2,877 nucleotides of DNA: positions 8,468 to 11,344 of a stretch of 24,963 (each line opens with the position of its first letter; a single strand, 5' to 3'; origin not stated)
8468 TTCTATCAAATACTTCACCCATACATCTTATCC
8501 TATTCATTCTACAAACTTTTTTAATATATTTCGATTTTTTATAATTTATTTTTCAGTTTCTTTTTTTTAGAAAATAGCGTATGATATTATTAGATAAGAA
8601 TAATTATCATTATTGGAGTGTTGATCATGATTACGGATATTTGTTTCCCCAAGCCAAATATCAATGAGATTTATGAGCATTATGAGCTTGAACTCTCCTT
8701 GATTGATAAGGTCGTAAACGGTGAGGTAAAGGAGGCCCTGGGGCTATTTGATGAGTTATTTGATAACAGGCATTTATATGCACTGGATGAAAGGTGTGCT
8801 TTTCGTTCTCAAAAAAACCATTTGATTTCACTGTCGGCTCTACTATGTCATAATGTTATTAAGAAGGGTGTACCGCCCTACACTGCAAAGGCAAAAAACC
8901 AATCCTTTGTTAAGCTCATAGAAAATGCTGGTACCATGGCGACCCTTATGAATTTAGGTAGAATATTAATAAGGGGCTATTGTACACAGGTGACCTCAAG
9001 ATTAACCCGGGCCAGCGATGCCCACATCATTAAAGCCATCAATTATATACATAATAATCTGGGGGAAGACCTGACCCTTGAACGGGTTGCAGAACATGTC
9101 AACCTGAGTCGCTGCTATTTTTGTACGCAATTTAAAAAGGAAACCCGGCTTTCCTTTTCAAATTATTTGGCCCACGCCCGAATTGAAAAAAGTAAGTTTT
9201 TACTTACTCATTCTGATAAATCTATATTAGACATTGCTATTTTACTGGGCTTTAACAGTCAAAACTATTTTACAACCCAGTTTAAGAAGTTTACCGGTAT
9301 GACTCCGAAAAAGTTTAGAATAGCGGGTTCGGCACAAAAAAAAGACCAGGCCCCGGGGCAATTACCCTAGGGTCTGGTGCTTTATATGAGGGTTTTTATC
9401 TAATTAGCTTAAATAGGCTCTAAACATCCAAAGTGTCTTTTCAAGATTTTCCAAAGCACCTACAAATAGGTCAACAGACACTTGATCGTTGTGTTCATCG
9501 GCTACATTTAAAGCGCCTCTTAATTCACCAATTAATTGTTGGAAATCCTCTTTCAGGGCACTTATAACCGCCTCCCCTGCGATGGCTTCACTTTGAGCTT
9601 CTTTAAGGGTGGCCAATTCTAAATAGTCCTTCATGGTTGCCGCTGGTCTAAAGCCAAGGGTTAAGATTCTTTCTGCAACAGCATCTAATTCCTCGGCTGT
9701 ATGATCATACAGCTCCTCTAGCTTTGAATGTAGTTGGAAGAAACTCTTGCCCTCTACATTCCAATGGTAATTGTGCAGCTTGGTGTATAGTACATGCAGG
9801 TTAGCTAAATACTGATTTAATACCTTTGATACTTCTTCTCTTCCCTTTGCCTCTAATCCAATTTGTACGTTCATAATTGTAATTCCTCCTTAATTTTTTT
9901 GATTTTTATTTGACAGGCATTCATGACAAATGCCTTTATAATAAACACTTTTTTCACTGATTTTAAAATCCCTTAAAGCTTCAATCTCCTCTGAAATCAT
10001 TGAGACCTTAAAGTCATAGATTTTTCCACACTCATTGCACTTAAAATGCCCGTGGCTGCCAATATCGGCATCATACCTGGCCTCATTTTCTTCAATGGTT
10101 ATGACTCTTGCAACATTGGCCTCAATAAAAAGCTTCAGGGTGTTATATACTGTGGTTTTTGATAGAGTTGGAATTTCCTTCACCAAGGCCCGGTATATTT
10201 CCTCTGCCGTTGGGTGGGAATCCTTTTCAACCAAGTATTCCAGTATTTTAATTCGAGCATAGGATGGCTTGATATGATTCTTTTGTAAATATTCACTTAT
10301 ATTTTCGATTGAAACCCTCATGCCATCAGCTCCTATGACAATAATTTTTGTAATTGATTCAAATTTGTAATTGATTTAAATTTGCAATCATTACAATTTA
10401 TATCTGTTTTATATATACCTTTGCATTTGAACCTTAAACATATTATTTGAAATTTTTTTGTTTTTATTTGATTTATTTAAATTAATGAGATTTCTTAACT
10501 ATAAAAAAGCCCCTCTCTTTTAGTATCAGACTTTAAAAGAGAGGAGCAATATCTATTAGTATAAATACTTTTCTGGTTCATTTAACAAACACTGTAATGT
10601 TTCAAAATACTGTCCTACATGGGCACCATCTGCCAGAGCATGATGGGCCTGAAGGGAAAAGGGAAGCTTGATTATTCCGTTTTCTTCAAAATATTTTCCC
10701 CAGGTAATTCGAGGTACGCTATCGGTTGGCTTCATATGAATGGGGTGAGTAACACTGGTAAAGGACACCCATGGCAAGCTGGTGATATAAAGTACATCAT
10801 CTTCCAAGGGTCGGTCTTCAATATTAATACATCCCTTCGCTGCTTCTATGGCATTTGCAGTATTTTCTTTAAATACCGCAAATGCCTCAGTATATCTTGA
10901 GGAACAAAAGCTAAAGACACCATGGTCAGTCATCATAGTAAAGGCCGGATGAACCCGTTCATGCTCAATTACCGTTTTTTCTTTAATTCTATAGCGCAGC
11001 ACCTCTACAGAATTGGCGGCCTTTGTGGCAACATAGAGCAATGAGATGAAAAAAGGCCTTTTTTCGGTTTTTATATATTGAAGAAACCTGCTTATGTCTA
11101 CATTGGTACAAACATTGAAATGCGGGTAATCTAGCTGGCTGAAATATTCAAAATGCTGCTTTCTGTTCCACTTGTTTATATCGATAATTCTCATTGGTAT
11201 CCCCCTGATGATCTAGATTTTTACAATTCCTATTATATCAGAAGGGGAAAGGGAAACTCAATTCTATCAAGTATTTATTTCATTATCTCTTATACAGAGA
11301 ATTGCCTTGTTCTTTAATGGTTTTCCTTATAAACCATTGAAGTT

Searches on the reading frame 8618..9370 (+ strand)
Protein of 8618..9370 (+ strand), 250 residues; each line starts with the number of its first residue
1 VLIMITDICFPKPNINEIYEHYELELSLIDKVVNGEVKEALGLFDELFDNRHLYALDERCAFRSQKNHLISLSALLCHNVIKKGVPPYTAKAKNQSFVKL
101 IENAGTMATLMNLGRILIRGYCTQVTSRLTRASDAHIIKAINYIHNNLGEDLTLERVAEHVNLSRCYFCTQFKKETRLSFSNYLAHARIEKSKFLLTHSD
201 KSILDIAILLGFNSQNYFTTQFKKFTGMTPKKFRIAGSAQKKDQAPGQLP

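Call 5: search_protein_families(library=pfam, proteins=[window:8618-9370:+])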
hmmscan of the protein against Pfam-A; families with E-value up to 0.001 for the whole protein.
window:8618-9370:+ (250 aa): 2 families
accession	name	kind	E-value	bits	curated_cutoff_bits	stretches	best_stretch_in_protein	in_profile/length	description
PF00165.29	HTH_AraC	-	1.4e-21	76.5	26.6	2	198-234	6-41/42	Bacterial regulatory helix-turn-helix proteins, AraC family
PF12833.13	HTH_18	-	4.6e-20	72.1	33.6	1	158-234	2-78/80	Helix-turn-helix domain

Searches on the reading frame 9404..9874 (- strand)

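Call 5: search_protein_families(library=pfam, proteins=[window:9404-9874:-])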
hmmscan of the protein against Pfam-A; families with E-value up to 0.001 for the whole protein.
window:9404-9874:- (156 aa): 1 family
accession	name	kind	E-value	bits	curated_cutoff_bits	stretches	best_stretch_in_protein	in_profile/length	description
PF00210.30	Ferritin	-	5.8e-27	94.8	24.5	1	17-155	2-136/142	Ferritin-like domain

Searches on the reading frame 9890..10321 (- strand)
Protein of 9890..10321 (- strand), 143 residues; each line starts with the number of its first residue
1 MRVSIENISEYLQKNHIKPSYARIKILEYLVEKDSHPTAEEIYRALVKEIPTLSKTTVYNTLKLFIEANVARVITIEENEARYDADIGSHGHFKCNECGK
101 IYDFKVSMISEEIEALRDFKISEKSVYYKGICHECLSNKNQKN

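Call 5: search_protein_families(library=pfam, proteins=[window:9890-10321:-])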
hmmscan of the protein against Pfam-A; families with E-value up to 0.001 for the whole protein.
window:9890-10321:- (143 aa): 1 family
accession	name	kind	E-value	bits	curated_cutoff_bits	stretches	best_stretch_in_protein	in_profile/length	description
PF01475.25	FUR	-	4.4e-26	91.8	23.1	1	16-126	3-118/121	Ferric uptake regulator family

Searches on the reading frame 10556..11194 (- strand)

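Call 3: search_protein_families(library=pfam, proteins=[window:10556-11194:-])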
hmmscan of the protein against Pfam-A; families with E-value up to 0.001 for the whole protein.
window:10556-11194:- (212 aa): 2 families
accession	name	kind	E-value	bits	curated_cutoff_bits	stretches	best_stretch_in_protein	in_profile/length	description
PF00302.23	CAT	-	9.4e-37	127.4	23.5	1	3-201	5-205/205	Chloramphenicol acetyltransferase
PF00198.28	2-oxoacid_dh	-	0.00014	21.8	23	0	20-93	24-108/232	2-oxoacid dehydrogenases acyltransferase (catalytic domain)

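Call 4: search_protein_families(library=ncbifam, proteins=[window:10556-11194:-])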
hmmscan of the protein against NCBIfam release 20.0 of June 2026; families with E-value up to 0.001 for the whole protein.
window:10556-11194:- (212 aa): 4 families
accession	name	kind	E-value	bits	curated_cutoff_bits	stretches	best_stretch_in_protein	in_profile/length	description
NF000491.1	chloram_CatA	equivalog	4.1e-40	137.9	270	1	2-204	2-207/208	type A chloramphenicol O-acetyltransferase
NF033155.1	CatA_like_1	equivalog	5.5e-36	124.4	300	1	2-209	5-207/209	CatA-like O-acetyltransferase, family 1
NF040638.1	CatA_like_3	equivalog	1e-22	80.9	275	1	2-201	3-206/212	CatA-like O-acetyltransferase, family 3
NF040637.1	CatA_like_2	equivalog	1.2e-18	67.5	250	1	3-205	2-201/203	CatA-like O-acetyltransferase, family 2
